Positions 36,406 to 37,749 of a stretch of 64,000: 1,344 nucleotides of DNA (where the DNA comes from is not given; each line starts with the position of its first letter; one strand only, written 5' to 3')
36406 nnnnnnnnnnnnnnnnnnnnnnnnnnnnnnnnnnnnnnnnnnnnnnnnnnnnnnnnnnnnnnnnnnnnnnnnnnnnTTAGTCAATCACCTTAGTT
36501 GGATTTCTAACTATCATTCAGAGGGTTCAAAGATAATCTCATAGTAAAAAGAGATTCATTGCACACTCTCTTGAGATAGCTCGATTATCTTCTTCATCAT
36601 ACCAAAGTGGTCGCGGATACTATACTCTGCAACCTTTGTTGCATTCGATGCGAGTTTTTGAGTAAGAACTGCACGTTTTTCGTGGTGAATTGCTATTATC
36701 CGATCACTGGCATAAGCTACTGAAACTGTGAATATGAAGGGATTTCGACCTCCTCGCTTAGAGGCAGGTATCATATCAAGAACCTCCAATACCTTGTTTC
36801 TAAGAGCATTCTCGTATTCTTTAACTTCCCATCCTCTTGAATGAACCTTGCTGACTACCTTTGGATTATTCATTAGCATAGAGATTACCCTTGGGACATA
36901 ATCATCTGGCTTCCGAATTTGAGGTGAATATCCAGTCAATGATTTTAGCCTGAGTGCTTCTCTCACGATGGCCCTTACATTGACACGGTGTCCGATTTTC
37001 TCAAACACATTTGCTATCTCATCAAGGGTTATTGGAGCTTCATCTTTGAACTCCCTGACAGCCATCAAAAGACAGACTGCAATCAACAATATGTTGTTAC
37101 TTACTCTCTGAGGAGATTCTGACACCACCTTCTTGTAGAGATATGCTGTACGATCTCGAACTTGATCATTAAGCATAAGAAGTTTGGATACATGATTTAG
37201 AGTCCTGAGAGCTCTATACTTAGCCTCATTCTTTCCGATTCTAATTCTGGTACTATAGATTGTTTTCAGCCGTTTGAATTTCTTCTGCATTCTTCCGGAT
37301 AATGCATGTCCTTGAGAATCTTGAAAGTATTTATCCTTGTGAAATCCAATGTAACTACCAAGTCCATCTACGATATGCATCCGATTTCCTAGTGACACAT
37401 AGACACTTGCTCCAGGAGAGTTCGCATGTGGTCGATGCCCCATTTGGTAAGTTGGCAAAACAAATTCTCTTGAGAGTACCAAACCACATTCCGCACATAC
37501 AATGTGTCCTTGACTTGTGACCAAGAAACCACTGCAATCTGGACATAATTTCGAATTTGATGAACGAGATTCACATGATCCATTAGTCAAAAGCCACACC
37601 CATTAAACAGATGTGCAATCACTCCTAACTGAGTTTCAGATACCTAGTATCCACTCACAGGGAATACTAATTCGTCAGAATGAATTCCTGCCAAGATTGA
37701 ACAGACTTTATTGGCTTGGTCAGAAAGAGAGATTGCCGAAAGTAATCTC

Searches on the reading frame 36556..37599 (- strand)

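Call 87: search_protein_families(library=pfam, proteins=[window:36556-37599:-], max_evalue=0.001)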
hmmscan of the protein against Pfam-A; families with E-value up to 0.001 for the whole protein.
window:36556-37599:- (347 aa): 1 family
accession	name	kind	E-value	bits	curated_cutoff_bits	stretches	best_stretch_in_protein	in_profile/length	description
PF00382.24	TFIIB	-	1.2e-05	25.7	23.6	1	129-199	7-75/92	Transcription factor TFIIB repeat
